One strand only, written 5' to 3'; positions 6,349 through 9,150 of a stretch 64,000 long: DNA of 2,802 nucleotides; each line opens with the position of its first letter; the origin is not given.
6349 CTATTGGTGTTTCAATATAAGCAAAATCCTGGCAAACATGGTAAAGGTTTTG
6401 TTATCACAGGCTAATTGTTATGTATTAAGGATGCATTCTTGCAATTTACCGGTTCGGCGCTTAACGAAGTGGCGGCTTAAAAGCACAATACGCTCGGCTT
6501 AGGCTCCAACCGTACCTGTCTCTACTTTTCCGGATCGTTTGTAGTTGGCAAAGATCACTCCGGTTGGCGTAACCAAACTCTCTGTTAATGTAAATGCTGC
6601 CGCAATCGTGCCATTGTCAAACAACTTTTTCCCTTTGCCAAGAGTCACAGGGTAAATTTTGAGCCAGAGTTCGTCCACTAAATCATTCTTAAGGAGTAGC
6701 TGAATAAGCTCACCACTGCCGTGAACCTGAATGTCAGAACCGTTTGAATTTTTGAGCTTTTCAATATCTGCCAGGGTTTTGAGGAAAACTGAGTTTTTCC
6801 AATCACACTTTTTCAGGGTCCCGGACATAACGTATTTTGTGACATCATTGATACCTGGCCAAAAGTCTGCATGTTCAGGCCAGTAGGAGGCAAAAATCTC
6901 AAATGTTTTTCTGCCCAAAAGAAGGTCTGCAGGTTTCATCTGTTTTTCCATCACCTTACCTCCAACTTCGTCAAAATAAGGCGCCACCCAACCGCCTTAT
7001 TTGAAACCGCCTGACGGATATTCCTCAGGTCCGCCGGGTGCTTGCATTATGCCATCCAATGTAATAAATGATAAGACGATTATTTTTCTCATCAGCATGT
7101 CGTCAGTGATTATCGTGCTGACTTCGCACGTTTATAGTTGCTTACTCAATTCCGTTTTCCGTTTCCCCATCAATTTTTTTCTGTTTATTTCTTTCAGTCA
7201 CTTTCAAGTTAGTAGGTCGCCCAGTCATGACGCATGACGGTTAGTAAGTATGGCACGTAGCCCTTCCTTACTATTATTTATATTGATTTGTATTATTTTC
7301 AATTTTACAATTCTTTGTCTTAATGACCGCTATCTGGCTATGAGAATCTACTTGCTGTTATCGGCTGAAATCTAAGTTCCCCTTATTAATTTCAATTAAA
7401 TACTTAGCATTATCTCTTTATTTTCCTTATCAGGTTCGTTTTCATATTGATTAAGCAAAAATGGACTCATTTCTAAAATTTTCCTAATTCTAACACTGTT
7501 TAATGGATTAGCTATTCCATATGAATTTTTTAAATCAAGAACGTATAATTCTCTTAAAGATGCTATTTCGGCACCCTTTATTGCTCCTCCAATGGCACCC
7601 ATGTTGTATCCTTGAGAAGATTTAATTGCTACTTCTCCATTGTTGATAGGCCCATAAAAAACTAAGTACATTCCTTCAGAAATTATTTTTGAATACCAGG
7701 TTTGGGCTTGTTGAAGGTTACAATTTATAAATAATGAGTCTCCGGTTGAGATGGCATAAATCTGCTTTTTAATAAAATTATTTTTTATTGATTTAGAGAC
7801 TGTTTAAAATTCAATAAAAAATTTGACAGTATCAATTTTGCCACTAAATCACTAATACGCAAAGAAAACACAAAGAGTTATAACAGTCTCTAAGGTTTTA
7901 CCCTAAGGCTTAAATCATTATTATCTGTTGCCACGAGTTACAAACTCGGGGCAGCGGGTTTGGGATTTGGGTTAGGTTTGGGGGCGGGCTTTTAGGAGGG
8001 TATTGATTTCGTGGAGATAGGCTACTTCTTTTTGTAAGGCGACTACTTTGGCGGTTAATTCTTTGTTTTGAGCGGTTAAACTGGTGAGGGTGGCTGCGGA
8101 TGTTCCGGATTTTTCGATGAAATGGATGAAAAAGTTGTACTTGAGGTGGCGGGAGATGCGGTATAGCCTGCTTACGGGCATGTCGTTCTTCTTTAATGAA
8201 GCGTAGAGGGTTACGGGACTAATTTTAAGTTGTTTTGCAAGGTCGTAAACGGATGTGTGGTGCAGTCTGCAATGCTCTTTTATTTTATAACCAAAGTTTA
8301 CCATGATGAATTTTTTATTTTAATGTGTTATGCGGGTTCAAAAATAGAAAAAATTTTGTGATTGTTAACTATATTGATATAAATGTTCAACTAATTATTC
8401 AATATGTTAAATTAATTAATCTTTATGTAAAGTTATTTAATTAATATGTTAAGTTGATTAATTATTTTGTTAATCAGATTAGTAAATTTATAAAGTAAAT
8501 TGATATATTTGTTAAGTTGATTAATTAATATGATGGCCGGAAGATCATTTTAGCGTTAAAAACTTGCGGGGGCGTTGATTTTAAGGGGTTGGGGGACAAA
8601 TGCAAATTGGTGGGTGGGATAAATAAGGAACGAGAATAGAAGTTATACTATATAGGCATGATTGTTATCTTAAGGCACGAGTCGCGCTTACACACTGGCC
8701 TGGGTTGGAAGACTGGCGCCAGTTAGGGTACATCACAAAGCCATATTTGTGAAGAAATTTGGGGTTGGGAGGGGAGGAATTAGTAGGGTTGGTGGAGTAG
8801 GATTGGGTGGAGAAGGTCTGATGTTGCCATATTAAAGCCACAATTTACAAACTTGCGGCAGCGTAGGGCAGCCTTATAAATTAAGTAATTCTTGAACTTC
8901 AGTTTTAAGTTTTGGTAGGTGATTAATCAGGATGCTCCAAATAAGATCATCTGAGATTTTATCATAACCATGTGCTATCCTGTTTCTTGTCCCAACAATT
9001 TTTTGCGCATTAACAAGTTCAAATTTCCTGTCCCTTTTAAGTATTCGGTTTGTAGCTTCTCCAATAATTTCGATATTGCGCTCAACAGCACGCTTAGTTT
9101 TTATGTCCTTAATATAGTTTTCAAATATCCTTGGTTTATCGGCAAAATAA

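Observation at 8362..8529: Eight phased 21-bp iterons upstream of the HTH/coiled-coil gene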

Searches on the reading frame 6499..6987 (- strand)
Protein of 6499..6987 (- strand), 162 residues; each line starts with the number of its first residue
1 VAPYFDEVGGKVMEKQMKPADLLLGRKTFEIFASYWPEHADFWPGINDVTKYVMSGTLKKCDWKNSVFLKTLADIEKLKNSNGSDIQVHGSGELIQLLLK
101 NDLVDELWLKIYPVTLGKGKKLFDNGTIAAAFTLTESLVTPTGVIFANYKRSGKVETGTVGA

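Call 5: search_protein_families(library=pfam, proteins=[window:6499-6987:-], max_evalue=0.1)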
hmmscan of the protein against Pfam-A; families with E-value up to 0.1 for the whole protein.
window:6499-6987:- (162 aa): 1 family
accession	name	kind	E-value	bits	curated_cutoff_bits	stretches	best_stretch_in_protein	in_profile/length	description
PF01872.23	RibD_C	-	2.7e-14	53.9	24.1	1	21-145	43-196/197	RibD C-terminal domain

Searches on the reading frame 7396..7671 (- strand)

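Call 5: search_protein_families(library=pfam, proteins=[window:7396-7671:-], max_evalue=0.1)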
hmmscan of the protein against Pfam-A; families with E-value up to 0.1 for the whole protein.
window:7396-7671:- (91 aa): 1 family
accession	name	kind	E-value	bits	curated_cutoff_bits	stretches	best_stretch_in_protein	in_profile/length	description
PF20201.3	DUF6563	-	1e-08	35.5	27.1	1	6-88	96-180/191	Family of unknown function (DUF6563)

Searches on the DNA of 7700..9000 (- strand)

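Call 48: search_rna_families(source=window, start=7700, end=9000, threshold=evalue, max_evalue=1)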
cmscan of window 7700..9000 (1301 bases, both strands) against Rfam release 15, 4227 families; matches with E-value up to 1: 0.
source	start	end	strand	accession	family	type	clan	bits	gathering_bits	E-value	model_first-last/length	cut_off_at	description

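Call 75: search_rna_families(sources=[L002, L003, L041, L008], threshold=evalue, max_evalue=0.1)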
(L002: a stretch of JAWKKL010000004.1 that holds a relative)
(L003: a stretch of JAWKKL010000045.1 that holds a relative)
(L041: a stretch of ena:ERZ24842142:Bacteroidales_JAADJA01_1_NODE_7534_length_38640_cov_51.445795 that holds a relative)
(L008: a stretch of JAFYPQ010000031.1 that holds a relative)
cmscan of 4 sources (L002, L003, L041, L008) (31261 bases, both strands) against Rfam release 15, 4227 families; matches with E-value up to 0.1: 2.
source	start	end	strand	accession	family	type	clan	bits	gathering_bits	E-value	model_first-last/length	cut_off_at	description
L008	51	137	+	RF00005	tRNA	Gene; tRNA;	CL00001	59.4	29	1.2e-10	1-71/71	no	tRNA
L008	4399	4582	-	RF01728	STAXI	Gene; sRNA;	-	25.6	40.5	0.08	1-153/153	no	STAXI RNA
